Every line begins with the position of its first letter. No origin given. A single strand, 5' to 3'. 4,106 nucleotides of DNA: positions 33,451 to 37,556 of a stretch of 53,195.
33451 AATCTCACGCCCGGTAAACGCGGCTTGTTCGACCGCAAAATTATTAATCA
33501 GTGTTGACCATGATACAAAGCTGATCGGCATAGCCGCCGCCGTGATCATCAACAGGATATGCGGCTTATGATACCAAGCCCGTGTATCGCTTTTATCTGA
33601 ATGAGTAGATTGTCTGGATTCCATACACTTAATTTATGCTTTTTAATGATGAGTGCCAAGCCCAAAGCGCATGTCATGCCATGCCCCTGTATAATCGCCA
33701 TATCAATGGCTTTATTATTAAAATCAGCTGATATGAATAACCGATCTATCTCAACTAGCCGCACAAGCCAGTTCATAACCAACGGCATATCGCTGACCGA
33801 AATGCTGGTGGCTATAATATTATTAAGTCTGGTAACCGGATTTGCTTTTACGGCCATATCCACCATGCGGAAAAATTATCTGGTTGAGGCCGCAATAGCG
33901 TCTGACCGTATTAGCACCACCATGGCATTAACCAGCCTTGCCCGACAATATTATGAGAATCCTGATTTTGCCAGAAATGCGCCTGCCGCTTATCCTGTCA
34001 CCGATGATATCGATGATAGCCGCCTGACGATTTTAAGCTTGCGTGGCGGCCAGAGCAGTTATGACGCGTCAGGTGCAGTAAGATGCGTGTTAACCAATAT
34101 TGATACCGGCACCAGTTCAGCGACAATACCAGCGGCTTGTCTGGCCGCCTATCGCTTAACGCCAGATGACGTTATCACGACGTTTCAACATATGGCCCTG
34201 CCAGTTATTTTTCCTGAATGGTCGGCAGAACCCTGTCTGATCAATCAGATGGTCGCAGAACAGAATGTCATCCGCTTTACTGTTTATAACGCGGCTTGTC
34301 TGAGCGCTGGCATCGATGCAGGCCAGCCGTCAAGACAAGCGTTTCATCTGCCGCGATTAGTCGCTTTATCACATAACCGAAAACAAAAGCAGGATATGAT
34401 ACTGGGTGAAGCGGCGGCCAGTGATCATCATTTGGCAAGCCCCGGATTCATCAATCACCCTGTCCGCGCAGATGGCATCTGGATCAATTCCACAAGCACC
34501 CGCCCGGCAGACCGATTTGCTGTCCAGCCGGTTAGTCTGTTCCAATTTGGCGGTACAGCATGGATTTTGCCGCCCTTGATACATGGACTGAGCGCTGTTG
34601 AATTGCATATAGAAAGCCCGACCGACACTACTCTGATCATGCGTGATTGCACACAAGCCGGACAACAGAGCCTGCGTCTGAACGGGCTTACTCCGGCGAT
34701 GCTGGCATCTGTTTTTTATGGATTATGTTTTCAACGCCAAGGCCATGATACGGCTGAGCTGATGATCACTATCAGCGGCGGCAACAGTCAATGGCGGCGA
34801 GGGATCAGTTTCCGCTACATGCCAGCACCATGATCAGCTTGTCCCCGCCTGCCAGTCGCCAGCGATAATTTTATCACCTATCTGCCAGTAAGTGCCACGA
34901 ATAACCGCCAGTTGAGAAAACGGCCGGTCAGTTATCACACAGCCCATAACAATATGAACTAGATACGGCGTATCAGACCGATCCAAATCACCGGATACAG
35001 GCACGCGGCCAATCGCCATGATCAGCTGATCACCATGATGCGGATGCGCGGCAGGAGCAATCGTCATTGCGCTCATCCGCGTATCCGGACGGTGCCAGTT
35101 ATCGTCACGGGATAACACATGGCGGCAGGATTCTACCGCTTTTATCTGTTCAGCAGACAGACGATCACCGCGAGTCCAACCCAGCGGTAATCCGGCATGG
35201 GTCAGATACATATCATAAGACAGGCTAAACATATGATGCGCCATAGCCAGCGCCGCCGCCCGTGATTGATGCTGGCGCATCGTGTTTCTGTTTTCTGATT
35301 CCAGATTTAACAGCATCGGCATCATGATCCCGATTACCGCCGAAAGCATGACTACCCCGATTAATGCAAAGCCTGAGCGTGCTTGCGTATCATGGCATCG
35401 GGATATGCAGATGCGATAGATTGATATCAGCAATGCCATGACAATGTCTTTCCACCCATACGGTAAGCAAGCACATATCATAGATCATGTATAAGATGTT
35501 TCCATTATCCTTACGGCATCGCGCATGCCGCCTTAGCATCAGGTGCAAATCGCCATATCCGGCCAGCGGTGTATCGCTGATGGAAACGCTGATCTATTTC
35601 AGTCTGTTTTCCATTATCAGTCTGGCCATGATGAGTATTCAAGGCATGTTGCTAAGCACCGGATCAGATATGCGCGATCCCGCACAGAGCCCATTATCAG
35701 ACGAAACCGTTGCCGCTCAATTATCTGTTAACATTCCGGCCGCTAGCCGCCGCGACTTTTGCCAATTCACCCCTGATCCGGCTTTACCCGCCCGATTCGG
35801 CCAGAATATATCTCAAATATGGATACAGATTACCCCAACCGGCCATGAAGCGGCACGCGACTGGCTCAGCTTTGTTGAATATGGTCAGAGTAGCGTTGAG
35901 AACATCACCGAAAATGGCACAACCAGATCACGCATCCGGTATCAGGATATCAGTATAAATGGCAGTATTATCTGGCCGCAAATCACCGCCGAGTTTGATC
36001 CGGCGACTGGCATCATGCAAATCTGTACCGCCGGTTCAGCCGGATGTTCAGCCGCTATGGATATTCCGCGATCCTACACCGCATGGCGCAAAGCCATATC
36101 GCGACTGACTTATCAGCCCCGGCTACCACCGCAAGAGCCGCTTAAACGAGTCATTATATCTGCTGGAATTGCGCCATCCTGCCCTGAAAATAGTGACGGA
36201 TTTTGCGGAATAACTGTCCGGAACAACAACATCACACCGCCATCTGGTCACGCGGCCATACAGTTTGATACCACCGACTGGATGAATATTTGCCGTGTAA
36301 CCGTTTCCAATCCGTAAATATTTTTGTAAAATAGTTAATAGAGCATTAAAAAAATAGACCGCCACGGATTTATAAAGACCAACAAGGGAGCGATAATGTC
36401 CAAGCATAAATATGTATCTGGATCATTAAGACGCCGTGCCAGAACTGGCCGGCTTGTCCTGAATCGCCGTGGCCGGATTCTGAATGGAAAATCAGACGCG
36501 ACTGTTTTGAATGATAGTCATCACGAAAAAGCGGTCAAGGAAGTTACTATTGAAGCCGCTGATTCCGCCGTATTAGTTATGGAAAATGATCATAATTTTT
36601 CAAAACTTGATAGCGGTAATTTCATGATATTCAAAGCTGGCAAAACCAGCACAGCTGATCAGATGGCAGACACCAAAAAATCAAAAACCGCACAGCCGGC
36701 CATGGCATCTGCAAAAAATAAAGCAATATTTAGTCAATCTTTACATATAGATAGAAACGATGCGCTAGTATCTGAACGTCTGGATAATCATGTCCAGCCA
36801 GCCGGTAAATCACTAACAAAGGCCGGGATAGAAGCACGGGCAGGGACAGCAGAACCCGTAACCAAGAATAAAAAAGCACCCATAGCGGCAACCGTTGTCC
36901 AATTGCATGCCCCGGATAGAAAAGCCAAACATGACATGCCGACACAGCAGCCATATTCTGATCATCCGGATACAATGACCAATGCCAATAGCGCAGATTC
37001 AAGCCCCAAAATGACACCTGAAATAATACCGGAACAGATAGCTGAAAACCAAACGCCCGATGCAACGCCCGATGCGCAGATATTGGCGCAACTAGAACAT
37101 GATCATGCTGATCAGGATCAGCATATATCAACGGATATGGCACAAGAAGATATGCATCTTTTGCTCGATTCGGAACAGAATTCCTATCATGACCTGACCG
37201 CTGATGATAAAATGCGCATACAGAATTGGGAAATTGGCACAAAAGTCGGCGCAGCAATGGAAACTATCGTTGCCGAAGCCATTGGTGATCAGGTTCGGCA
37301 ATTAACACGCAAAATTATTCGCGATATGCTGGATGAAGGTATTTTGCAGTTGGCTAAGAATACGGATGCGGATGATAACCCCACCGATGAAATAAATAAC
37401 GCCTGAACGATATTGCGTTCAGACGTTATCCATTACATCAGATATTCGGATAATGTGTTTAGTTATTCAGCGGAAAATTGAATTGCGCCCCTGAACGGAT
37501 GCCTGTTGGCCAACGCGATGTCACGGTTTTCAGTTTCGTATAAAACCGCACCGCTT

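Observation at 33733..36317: Orphan cluster of three pilin/pseudopilin-like proteins with no assembly machinery nearby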

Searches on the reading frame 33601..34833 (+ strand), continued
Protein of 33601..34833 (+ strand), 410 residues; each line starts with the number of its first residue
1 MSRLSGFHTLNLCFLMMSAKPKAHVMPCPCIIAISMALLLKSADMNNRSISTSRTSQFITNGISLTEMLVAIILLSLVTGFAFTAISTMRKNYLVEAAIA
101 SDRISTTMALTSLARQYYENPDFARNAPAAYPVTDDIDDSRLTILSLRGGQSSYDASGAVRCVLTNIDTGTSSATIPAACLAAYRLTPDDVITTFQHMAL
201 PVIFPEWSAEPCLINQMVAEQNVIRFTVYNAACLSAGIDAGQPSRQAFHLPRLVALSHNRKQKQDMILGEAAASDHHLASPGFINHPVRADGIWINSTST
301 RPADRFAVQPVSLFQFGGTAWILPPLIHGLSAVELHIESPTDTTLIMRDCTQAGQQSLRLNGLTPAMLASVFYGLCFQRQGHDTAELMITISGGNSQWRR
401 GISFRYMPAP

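Call 69: fold_search(model_id=the predicted structure, library=pdb)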
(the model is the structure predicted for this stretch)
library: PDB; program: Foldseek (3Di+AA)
matches with E <= 10: 1611; with E <= 0.001: 11
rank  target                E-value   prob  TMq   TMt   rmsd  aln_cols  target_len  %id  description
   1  9h6j_B                3.3e-05  1.00  0.22  0.18   4.7       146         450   12  Human B4GALNT1 Apo Structure (released 2025-07-16)
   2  9h6j_A                1.3e-04  1.00  0.20  0.17   7.2       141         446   13  Human B4GALNT1 Apo Structure (released 2025-07-16)
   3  9h6k_A                1.5e-04  1.00  0.23  0.18   5.2       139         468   12  Human B4GALNT1 in Complex with UDP-GalNac (released 2025-07-16)
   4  8beg_B                2.0e-04  0.57  0.15  0.10  18.0       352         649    9  Structure of Ig-like domains from PrgB (released 2022-11-30)
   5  8beg_A                2.4e-04  0.54  0.15  0.09  18.0       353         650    9  Structure of Ig-like domains from PrgB (released 2022-11-30)
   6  4aq1_C                2.7e-04  0.77  0.15  0.10  15.8       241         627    9  Structure of the SbsB S-layer protein of Geobacillus stearothermophilus PV72p2 in complex with nanobody KB6 (released 2012-06-13)
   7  4yh6_B                3.5e-04  0.57  0.13  0.15  13.7       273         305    9  Crystal structure of IL1RAPL1 ectodomain (released 2015-05-06)
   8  6dms                  5.3e-04  0.82  0.16  0.10  15.6       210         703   12  Endo-fucoidan hydrolase MfFcnA4_H294Q from glycoside hydrolase family 107 (released 2018-10-03)
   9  4uid_B                5.6e-04  0.85  0.14  0.25  14.4       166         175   10  Crystal structure of the S-layer protein SbsC domains 4 and 5 (released 2016-04-13)
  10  9h6l_A                5.9e-04  1.00  0.22  0.18   5.6       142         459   13  Human B4GALNT1 in Complex with UDP (released 2025-07-16)
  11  4yh6_A                7.5e-04  0.60  0.14  0.16  13.5       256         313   10  Crystal structure of IL1RAPL1 ectodomain (released 2015-05-06)
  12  6dlh                  1.1e-03  0.72  0.16  0.09  16.0       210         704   13  Endo-fucoidan hydrolase MfFcnA4 from glycoside hydrolase family 107 (released 2018-10-03)
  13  2f8v_A                1.2e-03  0.41  0.11  0.19  17.6       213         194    9  Structure of full length telethonin in complex with the N-terminus of titin (released 2006-06-27)
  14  1ya5_B                1.2e-03  0.33  0.11  0.18  19.1       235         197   11  Crystal structure of the titin domains z1z2 in complex with telethonin (released 2005-12-20)
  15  6dns                  1.4e-03  0.51  0.14  0.10  16.9       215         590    9  Endo-fucoidan hydrolase MfFcnA9 from glycoside hydrolase family 107 (released 2018-10-03)
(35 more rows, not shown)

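Call 72: search_solved_structures(query=L014:11769-14417:+, max_evalue=1, show_alignments=2)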
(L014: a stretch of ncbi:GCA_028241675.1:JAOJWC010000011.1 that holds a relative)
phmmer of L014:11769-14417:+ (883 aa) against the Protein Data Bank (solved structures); distinct sequences matched with E-value up to 1: 5.
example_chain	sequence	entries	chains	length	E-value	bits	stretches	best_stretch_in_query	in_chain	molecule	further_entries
4m17_A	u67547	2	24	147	0.18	13.1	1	810-841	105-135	Pulmonary surfactant-associated protein D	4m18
3g84_A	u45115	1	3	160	0.25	12.7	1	810-841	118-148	Pulmonary surfactant-associated protein D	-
1b08_A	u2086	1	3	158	0.3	12.4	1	810-841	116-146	PROTEIN (LUNG SURFACTANT PROTEIN D)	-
2ggu_A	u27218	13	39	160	0.3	12.4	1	810-841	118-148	Pulmonary surfactant-associated protein D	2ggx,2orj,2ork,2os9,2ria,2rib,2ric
1pw9_A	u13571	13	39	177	0.37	12.1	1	810-841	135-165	Pulmonary surfactant-associated protein D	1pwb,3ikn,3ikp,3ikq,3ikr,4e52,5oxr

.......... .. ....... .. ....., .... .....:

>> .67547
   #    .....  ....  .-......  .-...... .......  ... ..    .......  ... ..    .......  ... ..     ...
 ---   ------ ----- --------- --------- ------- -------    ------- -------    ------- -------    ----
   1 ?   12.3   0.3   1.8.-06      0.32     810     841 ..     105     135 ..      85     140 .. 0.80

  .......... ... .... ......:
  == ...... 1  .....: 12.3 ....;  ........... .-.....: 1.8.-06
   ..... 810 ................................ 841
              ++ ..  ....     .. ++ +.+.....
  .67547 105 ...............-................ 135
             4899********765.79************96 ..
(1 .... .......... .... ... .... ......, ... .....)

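Call 78: find_encoding_contigs(protein=P0081, flank=10000, max_places=2)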
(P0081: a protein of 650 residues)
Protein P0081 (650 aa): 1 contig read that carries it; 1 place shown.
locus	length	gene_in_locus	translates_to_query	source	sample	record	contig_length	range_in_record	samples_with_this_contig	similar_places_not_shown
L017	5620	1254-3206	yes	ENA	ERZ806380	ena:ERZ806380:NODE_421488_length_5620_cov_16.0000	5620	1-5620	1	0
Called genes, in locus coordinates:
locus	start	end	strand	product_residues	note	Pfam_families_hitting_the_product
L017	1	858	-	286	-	?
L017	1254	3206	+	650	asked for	-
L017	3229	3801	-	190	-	-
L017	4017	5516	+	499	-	PF13385:Laminin_G_3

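Call 79: find_encoding_contigs(protein=P0066, flank=10000, max_places=2)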
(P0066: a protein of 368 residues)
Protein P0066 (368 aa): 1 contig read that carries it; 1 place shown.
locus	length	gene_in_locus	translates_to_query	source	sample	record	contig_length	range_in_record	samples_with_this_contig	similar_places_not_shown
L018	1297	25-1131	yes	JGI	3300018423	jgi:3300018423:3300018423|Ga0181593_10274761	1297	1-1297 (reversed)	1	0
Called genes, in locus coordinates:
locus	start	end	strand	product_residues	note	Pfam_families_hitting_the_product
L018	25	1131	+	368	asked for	PF07963:N_methyl (weak)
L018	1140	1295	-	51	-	?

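Call 80: find_encoding_contigs(protein=P0077, flank=10000, max_places=2)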
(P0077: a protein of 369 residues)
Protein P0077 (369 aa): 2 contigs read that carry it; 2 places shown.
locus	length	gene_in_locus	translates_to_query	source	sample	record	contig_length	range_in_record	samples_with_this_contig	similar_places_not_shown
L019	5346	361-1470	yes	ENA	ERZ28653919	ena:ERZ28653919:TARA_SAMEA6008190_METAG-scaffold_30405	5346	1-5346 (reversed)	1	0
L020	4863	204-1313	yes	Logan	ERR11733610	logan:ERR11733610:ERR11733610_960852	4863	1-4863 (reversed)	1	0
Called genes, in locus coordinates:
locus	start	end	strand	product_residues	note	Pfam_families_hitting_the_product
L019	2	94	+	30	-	?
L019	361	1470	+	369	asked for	-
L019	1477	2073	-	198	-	-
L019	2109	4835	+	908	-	PF13385:Laminin_G_3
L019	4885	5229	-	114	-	PF06108:DUF952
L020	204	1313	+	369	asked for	-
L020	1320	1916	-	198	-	-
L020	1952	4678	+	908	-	PF13385:Laminin_G_3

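Call 83: search_dna_similar(query=P0070, collection=plasmids, mode=protein, max_evalue=0.001, max_rows=15)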
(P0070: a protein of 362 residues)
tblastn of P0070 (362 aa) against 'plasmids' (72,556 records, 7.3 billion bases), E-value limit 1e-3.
No match.

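Call 84: search_dna_similar(query=L014:11769-14417:+, collection=plasmids, mode=protein, max_evalue=0.00001, max_rows=15)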
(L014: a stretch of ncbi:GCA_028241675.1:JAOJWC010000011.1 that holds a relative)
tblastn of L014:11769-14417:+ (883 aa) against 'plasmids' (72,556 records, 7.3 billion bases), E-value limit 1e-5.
No match.

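Call 87: find_related_loci(query=A6, collection=metagenome_contigs, flank=10000)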
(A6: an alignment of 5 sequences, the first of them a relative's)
Query A6 (363 aa) in metagenome_contigs; peptide patterns used: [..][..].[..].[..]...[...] (x = any residue, [..] = any of these).
76 stretches matched a pattern; 2 encode a relative of the query (tblastn E <= 1e-3); 2 distinct loci.
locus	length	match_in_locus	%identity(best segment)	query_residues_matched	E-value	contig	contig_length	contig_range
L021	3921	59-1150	51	1-363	6e-111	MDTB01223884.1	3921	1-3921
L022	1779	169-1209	38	8-363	4e-59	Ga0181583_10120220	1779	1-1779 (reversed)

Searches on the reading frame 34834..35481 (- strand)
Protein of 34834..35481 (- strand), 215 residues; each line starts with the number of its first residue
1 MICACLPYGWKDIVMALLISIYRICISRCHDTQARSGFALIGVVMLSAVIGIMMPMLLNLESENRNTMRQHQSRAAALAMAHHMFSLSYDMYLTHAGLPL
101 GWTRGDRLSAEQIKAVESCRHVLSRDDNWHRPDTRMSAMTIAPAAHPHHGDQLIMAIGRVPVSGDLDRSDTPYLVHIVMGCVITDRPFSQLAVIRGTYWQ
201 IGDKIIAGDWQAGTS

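Call 3: search_protein_families(library=pfam, proteins=[window:34834-35481:-], max_evalue=10)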
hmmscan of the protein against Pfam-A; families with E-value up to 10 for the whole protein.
window:34834-35481:- (215 aa): 1 family
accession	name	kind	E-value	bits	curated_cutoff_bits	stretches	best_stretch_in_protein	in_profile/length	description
PF05656.20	DUF805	-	0.11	13.4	25.7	1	14-63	55-103/111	Protein of unknown function (DUF805)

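Call 4: search_protein_families(library=ncbifam, proteins=[window:34834-35481:-], max_evalue=10)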
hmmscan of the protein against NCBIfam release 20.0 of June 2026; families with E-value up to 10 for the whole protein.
window:34834-35481:- (215 aa): 1 family
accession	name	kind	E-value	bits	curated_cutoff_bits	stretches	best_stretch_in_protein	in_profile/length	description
NF052431.1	MusI_fam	subfamily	0.0046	16.8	160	1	12-87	77-153/194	MusI family membrane protein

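Call 43: search_solved_structures(query=A2, max_evalue=10)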
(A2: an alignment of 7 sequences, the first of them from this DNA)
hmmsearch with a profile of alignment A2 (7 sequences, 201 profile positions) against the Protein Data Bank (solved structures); distinct sequences matched with E-value up to 10: 8.
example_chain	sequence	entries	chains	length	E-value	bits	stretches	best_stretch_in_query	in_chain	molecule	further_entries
7f7o_A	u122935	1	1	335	0.36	13.5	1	40-112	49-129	Adenomatous polyposis coli protein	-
8gsj_A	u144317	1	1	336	0.36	13.5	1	40-112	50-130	Adenomatous polyposis coli protein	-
3qhe_A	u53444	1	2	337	0.37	13.4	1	40-112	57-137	Adenomatous polyposis coli protein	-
5z8h_A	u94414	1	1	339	0.37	13.4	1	40-112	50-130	Adenomatous polyposis coli protein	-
3au3_A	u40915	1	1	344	0.38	13.4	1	40-112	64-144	Adenomatous polyposis coli protein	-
3nmw_A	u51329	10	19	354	0.39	13.3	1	40-112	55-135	APC variant protein | Adenomatous polyposis coli protein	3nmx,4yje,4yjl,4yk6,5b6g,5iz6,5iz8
7f6m_A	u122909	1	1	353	0.39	13.3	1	40-112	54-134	Adenomatous polyposis coli protein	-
3t7u_A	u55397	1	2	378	0.46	13.1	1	40-112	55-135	Adenomatous polyposis coli protein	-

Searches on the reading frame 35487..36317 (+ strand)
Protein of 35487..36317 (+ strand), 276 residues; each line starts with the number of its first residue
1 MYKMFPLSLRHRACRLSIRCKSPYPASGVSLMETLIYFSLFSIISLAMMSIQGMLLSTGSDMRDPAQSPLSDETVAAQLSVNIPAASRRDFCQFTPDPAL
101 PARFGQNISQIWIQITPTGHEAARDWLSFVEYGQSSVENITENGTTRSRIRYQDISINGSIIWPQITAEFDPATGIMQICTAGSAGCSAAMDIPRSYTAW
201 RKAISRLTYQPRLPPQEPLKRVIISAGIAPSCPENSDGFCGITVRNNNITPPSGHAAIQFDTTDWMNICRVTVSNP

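Call 3: search_protein_families(library=pfam, proteins=[window:35487-36317:+], max_evalue=10)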
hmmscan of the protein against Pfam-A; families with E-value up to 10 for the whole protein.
window:35487-36317:+ (276 aa): 1 family
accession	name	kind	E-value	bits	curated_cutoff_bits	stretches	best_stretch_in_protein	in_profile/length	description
PF07963.17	N_methyl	-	0.16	12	21.2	1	27-48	5-26/27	Prokaryotic N-terminal methylation motif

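Call 4: search_protein_families(library=ncbifam, proteins=[window:35487-36317:+], max_evalue=10)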
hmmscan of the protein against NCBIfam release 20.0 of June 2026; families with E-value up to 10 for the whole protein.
window:35487-36317:+ (276 aa): 1 family
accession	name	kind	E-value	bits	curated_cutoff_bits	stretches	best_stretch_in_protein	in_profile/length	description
TIGR01707.1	gspI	equivalog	0.063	13.8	44.35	1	28-85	1-59/101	type II secretion system minor pseudopilin GspI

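Call 16: find_homologous_proteins(query=window:35487-36314:+, max_evalue=0.001)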
Query window:35487-36314:+ (276 aa): 6 proteins with E <= 0.001 among 979 candidates.
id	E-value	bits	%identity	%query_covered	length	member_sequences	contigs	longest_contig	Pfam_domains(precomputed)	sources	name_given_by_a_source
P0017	1.9e-180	616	98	100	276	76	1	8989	-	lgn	-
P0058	4.4e-167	572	91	100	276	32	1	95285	-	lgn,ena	-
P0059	1.5e-114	400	67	98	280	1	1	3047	-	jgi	jgi:hypothetical protein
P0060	3.2e-112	392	64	100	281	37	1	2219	-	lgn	-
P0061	2.1e-86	308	84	61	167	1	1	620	-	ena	-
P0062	8.1e-77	276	48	92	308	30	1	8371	-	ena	-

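Call 41: search_protein_families(library=pfam, alignment_id=A3, max_evalue=1)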
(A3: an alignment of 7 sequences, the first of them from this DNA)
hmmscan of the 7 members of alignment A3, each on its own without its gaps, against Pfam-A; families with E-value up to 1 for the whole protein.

A. member 1, seq(276 aa): 1 family
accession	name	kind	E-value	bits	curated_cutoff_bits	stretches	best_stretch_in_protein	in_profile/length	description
PF07963.17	N_methyl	-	0.16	12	21.2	1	27-48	5-26/27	Prokaryotic N-terminal methylation motif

B. families by the number of members that match (of 7 scanned): 2 families
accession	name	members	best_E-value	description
PF07963.17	N_methyl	7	1.2e-06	Prokaryotic N-terminal methylation motif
PF18145.6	SAVED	1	0.029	SMODS-associated and fused to various effectors sensor domain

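Call 42: search_solved_structures(query=A3, max_evalue=10)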
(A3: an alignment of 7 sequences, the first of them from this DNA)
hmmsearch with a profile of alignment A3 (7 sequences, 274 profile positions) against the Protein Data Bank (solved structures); distinct sequences matched with E-value up to 10: 0.

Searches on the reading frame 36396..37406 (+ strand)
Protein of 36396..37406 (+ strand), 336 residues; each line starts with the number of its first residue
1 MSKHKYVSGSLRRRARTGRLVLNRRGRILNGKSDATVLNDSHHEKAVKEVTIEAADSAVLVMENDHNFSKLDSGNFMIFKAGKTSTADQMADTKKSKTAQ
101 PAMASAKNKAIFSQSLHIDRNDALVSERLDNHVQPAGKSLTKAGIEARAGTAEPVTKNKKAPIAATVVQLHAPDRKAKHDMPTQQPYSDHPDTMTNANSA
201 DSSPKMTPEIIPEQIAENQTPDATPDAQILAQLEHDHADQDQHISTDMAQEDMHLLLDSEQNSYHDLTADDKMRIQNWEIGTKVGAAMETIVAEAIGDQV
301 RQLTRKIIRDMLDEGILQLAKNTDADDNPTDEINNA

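Call 3: search_protein_families(library=pfam, proteins=[window:36396-37406:+], max_evalue=10)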
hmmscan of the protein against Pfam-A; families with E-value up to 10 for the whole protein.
window:36396-37406:+ (336 aa): 0 families

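Call 4: search_protein_families(library=ncbifam, proteins=[window:36396-37406:+], max_evalue=10)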
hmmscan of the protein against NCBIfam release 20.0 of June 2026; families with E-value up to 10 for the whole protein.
window:36396-37406:+ (336 aa): 0 families
